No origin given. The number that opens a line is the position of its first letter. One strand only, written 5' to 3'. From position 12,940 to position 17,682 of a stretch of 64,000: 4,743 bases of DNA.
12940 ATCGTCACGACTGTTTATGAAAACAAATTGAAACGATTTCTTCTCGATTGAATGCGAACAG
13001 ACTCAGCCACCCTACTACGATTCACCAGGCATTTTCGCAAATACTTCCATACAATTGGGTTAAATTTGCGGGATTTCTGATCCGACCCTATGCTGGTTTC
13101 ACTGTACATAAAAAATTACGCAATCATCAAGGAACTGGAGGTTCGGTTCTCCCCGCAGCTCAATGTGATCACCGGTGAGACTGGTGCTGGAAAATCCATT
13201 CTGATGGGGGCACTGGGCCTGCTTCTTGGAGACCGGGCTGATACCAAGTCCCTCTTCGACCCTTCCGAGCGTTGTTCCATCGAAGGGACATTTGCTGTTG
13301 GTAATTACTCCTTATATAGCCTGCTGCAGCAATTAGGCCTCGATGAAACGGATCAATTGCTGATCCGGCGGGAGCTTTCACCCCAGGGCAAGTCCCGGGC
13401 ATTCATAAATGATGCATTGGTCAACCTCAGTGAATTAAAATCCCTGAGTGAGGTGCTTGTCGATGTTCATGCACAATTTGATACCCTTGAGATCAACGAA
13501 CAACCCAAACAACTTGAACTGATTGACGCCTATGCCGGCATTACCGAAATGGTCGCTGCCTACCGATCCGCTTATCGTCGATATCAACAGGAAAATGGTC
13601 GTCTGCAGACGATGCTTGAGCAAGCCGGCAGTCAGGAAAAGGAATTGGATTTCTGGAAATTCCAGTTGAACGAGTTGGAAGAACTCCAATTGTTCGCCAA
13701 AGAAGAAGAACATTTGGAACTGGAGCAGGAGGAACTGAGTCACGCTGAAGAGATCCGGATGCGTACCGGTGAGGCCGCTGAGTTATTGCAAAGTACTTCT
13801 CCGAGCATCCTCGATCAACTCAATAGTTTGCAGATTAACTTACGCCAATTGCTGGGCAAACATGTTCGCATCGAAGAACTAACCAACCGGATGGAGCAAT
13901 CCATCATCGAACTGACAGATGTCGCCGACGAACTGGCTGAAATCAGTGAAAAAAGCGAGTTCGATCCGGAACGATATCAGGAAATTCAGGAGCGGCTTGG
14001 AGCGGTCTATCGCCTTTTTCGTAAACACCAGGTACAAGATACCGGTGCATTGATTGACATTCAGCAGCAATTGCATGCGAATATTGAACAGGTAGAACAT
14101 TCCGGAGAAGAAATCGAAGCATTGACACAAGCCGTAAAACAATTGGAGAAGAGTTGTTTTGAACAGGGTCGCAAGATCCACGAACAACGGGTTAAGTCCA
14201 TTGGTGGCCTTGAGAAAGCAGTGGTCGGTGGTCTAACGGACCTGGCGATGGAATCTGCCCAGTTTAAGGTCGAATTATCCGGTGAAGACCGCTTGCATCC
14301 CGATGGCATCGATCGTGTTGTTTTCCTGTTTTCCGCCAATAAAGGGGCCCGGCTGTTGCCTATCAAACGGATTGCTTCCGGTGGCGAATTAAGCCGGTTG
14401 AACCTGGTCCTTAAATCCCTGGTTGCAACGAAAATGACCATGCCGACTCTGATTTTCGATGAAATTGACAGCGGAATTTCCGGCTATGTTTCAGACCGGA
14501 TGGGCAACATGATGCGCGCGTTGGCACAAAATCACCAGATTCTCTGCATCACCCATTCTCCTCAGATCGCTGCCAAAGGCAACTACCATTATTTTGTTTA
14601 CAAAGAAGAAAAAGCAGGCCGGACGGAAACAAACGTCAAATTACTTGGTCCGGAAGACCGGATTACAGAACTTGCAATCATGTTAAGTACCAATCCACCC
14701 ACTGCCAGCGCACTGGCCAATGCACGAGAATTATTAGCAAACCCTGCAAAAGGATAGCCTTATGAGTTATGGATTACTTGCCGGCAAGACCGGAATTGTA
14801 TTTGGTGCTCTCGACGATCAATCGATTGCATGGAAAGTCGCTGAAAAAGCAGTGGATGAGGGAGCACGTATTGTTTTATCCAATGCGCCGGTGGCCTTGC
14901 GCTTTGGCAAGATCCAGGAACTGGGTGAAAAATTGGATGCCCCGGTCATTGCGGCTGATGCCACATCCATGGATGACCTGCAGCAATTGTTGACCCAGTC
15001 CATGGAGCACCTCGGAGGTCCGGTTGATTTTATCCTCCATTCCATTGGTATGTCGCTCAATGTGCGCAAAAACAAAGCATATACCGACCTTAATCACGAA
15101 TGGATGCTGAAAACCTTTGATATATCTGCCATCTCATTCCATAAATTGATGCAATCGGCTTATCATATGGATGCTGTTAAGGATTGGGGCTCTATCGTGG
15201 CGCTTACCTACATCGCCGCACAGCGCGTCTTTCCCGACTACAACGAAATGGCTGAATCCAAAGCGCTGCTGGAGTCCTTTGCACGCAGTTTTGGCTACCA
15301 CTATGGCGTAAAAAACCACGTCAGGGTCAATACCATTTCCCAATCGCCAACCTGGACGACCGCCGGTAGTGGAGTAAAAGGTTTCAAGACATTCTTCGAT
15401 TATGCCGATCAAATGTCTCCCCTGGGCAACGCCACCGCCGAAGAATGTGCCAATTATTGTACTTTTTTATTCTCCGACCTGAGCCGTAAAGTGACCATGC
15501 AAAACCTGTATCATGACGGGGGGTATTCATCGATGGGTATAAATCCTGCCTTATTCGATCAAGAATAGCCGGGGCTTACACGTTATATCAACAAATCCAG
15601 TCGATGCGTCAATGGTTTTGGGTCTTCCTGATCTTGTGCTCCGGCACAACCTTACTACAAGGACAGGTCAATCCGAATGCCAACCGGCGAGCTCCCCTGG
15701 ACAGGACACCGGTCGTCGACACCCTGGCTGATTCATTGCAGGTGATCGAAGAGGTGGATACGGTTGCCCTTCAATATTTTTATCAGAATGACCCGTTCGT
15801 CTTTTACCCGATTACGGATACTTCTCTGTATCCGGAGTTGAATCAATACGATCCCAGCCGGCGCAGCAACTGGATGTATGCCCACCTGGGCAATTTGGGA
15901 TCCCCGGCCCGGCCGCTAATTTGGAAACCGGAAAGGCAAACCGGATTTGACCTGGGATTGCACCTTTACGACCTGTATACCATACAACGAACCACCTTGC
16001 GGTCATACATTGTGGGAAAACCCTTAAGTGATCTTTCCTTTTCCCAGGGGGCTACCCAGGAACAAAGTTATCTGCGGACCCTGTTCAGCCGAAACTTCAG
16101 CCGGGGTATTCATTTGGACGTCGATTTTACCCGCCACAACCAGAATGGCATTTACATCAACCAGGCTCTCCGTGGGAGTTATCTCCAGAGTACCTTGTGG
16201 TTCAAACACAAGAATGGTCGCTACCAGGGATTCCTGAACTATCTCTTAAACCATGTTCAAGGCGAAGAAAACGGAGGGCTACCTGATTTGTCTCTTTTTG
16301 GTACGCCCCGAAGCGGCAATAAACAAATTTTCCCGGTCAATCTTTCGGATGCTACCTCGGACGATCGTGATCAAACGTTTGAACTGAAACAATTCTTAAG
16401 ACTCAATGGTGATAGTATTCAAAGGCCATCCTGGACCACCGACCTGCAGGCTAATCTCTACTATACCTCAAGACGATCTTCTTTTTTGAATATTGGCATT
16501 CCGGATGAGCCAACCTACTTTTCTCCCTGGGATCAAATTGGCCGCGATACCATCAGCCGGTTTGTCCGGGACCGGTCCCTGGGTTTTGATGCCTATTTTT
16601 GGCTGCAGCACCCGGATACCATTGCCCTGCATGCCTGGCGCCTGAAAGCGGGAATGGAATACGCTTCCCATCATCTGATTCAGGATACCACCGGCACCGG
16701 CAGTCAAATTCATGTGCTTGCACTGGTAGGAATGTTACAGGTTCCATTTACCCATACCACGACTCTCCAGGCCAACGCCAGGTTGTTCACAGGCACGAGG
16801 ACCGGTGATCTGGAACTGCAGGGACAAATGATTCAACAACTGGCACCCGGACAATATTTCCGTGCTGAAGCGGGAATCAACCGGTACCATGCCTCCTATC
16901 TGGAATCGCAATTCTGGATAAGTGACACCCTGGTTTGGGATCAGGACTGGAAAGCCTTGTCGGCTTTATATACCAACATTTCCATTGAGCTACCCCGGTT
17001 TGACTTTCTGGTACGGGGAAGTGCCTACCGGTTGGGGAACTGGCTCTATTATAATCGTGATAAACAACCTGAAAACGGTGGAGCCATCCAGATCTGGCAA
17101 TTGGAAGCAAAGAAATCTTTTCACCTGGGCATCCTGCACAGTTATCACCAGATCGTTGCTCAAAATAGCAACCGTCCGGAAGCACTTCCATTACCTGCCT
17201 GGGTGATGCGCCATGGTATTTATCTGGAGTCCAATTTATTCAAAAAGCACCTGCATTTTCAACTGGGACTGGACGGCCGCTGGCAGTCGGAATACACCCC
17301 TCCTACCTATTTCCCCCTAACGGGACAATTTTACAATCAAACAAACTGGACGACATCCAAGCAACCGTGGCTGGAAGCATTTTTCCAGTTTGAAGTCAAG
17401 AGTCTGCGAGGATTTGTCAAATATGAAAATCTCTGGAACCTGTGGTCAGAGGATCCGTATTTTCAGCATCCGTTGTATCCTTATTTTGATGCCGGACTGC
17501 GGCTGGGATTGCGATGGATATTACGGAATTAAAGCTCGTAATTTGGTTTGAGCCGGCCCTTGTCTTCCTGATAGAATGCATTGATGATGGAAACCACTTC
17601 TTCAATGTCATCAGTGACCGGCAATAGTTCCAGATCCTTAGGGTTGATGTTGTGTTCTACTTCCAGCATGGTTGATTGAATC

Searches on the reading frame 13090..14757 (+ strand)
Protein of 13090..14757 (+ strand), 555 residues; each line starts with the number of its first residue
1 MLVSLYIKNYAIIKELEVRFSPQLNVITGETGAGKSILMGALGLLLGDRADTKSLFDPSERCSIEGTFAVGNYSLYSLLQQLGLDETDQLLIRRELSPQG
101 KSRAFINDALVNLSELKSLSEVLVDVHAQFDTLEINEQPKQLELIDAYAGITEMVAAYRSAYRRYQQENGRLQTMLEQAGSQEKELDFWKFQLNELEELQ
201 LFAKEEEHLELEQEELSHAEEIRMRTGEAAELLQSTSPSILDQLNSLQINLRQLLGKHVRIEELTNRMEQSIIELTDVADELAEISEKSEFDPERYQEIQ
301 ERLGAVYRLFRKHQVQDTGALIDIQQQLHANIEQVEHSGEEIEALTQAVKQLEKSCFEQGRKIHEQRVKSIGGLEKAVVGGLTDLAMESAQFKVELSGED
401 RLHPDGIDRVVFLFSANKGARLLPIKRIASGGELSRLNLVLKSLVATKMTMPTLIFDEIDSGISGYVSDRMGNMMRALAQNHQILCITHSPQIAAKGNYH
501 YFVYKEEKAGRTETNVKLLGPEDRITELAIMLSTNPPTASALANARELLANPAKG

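Call 43: search_protein_families(library=pfam, proteins=[window:13090-14757:+], max_evalue=0.00001)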
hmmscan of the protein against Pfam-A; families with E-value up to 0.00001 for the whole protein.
window:13090-14757:+ (555 aa): 4 families
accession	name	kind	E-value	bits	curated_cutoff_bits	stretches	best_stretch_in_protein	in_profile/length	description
PF02463.25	SMC_N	-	6.1e-17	62.2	40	1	4-508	4-216/220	RecF/RecN/SMC N terminal domain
PF13476.12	AAA_23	-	6e-11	43.8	27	1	4-217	1-155/201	AAA domain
PF13304.12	AAA_21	-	5.2e-10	40.3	27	0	417-493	227-302/304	AAA domain, putative AbiEii toxin, Type IV TA system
PF13175.12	AAA_15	-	4.6e-09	36.8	32.1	1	1-299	1-218/374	AAA ATPase domain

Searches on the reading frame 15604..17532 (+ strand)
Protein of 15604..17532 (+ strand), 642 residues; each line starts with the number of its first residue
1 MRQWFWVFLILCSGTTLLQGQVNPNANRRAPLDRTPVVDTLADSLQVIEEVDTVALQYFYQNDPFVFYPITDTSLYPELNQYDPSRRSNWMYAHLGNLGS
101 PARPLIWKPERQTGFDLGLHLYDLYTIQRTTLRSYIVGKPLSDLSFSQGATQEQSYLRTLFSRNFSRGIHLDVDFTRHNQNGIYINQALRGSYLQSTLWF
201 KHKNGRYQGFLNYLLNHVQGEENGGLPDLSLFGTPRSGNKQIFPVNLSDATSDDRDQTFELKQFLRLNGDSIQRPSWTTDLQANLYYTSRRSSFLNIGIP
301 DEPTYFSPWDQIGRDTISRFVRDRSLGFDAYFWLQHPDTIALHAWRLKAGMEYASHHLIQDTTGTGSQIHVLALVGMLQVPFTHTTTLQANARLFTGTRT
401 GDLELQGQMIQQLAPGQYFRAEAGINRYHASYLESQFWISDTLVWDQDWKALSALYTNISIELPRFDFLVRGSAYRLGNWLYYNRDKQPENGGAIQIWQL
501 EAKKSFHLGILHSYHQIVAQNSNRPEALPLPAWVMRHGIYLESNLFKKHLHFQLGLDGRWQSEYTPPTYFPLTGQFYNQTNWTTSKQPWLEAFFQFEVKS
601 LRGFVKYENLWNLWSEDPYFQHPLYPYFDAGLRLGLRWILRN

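Call 43: search_protein_families(library=pfam, proteins=[window:15604-17532:+], max_evalue=0.00001)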
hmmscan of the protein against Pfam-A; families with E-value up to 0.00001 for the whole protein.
window:15604-17532:+ (642 aa): 1 family
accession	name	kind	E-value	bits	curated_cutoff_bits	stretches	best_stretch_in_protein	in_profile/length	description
PF14121.12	Porin_10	-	6.9e-75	253.4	27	1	71-639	19-594/597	Putative porin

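Call 47: search_protein_families(library=ncbifam, proteins=[window:15604-17532:+], max_evalue=0.00001)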
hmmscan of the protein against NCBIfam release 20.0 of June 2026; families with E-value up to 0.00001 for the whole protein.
window:15604-17532:+ (642 aa): 0 families
